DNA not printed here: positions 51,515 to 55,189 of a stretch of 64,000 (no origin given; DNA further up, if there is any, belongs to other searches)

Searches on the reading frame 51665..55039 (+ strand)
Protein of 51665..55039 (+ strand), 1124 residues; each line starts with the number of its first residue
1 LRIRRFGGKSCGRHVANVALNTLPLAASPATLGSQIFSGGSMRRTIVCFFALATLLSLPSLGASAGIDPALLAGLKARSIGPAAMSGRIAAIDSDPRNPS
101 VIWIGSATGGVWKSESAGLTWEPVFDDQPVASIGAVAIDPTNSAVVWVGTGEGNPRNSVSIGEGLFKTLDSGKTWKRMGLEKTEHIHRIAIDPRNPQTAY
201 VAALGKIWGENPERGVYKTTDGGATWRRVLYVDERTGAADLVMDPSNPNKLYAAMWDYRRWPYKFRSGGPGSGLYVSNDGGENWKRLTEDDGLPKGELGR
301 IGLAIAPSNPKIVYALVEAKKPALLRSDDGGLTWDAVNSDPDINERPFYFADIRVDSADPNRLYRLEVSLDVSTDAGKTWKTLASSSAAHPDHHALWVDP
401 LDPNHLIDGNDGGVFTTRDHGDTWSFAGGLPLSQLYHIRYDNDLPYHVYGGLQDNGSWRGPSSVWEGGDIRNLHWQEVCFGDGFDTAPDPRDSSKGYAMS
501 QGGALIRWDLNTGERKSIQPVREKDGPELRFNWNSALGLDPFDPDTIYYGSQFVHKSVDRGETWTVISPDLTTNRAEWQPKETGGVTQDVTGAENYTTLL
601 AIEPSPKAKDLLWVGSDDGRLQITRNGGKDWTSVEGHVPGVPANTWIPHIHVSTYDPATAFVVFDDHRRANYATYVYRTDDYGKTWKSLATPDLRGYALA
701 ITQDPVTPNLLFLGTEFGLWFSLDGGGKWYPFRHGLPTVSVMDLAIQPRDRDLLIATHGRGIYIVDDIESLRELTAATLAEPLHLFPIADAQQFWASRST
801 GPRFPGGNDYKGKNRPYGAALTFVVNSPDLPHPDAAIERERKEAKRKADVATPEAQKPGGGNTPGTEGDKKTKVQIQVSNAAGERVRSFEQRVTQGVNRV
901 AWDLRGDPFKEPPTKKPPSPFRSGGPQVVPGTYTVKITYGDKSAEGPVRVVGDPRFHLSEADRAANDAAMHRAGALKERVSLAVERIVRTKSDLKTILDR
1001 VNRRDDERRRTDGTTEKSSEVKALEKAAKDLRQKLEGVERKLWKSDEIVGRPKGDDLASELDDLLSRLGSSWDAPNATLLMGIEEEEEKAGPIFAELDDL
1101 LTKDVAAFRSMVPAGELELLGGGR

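Call 59: search_protein_families(library=padloc, alignment_id=A4, max_evalue=0.00001)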
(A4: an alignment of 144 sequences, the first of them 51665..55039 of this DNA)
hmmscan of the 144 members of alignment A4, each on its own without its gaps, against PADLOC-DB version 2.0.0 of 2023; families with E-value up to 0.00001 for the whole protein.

A. member 1, window:51665-55039:+ (1124 aa): 0 families

B. families by the number of members that match (of 144 scanned): 74 families (the first 25 are shown)
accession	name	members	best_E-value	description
PDLC04133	mad1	2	1.3e-12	mads_1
PDLC04690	PDC-M51B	2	8.2e-07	-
PDLC01465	PrimPol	1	6.5e-94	"CAS-I,CAS-II,CAS-III,CAS-IV,CAS-V,CAS-VI; associated"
PDLC02226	AbiEi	1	4.3e-66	AbiEi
PDLC00731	Effector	1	9.4e-50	TIR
PDLC00732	Effector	1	2.4e-46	TIR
PDLC02233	AbiEi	1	2.9e-40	AbiEi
PDLC00729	Effector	1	1.8e-39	TIR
PDLC03877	NsnA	1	3.6e-39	-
PDLC02371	PycTIR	1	7.1e-38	-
PDLC01101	PrimPol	1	3e-24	adaptation polymerase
PDLC01495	PD_DExK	1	5.1e-24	"CAS-I,CAS-II,CAS-III,CAS-IV,CAS-V,CAS-VI; associated"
PDLC00745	Effector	1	9.7e-23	Endonuclease (NucC)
PDLC00132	GajB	1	1.6e-21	UrvD helicase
PDLC00127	GajB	1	9.3e-21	UrvD helicase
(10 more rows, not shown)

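Call 62: search_protein_families(library=pfam, alignment_id=A4, max_evalue=0.00001)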
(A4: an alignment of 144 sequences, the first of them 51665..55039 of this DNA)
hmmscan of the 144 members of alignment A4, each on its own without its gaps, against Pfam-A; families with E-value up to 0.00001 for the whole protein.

A. member 1, window:51665-55039:+ (1124 aa): 3 families
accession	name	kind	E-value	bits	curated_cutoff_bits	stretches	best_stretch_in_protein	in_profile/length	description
PF15902.12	Sortilin-Vps10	-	9.3e-29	100.9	33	2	165-290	3-115/446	Sortilin, neurotensin receptor 3,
PF02012.26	BNR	-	2.1e-12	45.5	27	0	275-286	1-12/12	BNR/Asp-box repeat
PF14870.12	PSII_BNR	-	1.2e-08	35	27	0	320-425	36-138/303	Photosynthesis system II assembly factor YCF48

B. families by the number of members that match (of 144 scanned): 139 families (the first 25 are shown)
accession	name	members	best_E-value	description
PF02223.23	Thymidylate_kin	3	6.5e-14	Thymidylate kinase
PF07992.20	Pyr_redox_2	2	1.7e-64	Pyridine nucleotide-disulphide oxidoreductase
PF00589.27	Phage_integrase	2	4.4e-29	Phage integrase family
PF13450.12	NAD_binding_8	2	3.6e-16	NAD(P)-binding Rossmann-like domain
PF13560.12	HTH_31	2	5.2e-12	Helix-turn-helix domain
PF01381.28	HTH_3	2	6.9e-10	Helix-turn-helix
PF12831.13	FAD_oxidored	2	4.4e-09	FAD dependent oxidoreductase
PF01712.25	dNK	2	5.7e-06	Deoxynucleoside kinase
PF22548.2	AEP-TOTE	1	1.8e-100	TOTE conflict system, Archaeo-Eukaryotic Primase domain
PF03050.20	DDE_Tnp_IS66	1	2.1e-75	Transposase IS66 family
PF00291.31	PALP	1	5.8e-66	Pyridoxal-phosphate dependent enzyme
PF07209.17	DUF1415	1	6.4e-65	Protein of unknown function (DUF1415)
PF02224.24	Cytidylate_kin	1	1.3e-62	Cytidylate kinase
PF14336.11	GLUCM-like_C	1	5.2e-62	D-glutamate cyclase-like, C-terminal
PF12543.13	DUF3738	1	2e-56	Protein of unknown function (DUF3738)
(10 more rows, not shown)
